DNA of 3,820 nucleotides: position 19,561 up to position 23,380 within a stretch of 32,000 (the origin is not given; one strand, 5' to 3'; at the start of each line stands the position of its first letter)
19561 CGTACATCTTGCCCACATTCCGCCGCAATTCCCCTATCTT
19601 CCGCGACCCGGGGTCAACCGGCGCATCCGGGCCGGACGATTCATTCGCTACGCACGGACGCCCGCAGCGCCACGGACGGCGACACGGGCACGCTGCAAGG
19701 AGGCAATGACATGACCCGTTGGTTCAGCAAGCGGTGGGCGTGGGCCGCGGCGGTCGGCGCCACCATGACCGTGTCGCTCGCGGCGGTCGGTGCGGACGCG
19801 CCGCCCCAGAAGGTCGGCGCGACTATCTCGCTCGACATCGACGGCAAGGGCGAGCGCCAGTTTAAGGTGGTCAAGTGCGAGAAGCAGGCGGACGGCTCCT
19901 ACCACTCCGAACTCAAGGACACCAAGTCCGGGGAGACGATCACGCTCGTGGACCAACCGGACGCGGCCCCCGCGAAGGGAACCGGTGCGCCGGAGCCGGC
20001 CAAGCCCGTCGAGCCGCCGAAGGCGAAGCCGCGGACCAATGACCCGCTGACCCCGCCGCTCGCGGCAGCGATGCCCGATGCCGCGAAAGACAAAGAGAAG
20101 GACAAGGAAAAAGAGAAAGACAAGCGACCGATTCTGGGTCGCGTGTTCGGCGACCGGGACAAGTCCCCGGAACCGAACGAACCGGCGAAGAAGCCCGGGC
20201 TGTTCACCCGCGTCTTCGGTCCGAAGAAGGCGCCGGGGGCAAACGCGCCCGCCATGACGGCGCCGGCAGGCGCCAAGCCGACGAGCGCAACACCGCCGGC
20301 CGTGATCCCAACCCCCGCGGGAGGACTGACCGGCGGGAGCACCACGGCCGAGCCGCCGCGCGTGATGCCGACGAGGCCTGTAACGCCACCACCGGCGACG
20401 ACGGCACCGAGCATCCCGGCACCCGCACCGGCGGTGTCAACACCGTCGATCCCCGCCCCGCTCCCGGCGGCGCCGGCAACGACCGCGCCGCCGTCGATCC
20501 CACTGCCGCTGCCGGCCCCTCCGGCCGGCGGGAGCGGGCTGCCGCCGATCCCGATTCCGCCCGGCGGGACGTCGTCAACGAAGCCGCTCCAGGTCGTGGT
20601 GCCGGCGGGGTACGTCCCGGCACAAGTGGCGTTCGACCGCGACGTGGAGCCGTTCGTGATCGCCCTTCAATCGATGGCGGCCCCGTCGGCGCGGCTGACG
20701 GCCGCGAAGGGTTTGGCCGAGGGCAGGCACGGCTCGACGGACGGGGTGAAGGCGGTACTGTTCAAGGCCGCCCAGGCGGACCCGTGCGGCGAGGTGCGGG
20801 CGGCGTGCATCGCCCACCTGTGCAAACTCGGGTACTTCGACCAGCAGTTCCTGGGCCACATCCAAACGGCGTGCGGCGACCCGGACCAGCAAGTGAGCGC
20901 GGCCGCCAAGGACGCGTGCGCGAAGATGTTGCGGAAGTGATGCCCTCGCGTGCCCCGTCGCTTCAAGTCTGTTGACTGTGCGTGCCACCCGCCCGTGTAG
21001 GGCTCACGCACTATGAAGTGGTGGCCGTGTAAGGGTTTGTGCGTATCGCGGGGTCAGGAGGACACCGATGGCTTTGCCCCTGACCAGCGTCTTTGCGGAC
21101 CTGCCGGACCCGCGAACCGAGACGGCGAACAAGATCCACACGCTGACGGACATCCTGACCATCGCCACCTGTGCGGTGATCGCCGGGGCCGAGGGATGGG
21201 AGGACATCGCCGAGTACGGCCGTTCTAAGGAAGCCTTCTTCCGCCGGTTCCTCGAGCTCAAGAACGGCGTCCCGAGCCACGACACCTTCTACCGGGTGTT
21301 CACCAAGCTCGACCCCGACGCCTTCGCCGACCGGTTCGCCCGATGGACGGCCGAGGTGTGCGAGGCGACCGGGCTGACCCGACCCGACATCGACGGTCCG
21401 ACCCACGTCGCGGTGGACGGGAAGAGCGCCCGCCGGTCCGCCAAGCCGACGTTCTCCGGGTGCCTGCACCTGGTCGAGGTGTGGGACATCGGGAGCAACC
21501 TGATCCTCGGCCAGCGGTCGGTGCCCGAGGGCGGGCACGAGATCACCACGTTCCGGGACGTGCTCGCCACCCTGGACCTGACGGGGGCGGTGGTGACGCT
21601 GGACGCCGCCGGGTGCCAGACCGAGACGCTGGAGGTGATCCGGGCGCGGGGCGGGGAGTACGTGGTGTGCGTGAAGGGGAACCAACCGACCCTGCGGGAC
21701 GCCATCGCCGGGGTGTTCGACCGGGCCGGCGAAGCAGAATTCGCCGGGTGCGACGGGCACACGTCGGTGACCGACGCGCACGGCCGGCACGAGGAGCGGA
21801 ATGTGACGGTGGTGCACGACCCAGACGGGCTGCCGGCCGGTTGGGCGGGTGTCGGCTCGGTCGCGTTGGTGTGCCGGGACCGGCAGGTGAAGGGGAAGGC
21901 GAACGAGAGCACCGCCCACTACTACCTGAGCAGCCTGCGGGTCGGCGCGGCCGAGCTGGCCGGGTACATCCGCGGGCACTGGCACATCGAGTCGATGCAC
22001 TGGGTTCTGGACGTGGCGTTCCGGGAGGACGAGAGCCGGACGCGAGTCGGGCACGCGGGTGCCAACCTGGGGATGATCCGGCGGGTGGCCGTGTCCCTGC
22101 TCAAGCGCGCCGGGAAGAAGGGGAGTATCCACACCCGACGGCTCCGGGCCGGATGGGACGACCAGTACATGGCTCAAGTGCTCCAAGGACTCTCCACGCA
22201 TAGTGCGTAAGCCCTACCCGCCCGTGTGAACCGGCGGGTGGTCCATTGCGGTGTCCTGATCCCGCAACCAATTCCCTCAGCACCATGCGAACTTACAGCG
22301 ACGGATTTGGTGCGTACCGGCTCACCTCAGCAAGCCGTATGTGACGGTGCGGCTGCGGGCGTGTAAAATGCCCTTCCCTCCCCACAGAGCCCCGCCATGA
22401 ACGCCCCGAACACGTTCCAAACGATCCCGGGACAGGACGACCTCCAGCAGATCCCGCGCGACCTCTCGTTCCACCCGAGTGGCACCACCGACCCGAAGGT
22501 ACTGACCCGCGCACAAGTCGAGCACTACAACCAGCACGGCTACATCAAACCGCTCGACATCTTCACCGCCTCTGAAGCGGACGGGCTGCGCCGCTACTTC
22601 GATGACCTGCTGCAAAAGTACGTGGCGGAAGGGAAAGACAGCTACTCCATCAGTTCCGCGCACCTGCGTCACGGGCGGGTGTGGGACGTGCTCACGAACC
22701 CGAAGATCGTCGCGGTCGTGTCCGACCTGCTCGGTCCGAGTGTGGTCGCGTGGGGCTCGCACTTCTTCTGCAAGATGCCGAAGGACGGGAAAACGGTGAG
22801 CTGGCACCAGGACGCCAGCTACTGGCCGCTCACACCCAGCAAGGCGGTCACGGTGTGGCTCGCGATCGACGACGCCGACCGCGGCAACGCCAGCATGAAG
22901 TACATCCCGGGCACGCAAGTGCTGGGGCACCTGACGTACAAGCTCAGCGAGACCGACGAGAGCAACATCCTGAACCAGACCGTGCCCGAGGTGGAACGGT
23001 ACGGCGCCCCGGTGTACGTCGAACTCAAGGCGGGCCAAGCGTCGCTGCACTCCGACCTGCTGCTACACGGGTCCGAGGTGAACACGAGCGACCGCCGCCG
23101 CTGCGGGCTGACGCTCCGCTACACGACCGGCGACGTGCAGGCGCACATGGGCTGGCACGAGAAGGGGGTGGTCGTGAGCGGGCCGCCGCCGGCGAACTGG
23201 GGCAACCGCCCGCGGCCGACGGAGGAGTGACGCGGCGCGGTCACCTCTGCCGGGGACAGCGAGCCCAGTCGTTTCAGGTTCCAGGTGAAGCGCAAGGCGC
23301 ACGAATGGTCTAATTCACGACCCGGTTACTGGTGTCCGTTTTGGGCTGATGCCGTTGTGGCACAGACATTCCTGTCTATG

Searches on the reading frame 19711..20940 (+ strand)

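Call 10: search_protein_families(library=pfam, proteins=[window:19711-20940:+], max_evalue=0.01)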
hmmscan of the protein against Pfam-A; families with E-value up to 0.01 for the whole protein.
window:19711-20940:+ (409 aa): 1 family
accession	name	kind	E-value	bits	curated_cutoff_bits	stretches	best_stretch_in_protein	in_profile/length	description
PF13646.12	HEAT_2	-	0.00052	20.7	27.7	1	313-400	2-84/88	HEAT repeats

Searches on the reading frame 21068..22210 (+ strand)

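Call 10: search_protein_families(library=pfam, proteins=[window:21068-22210:+], max_evalue=0.01)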
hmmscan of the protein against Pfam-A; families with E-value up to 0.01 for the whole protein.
window:21068-22210:+ (380 aa): 3 families
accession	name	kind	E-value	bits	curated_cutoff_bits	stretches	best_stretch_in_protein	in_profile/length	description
PF13808.11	DDE_Tnp_1_assoc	-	3.2e-32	110.9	32.3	1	7-94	2-88/88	DDE_Tnp_1-associated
PF01609.27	DDE_Tnp_1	-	3.6e-15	56.7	23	1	110-326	3-182/200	Transposase DDE domain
PF13701.12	DDE_Tnp_1_4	-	0.0026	16.5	34.7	0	5-213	36-256/435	Transposase DDE domain group 1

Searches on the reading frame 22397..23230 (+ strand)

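Call 11: search_protein_families(library=pfam, proteins=[window:22397-23230:+], max_evalue=0.01)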
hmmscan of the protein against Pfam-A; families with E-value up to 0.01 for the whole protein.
window:22397-23230:+ (277 aa): 1 family
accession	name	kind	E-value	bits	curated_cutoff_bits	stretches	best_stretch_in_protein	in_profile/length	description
PF05721.19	PhyH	-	4.3e-28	99.5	22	1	44-235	1-211/213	Phytanoyl-CoA dioxygenase (PhyH)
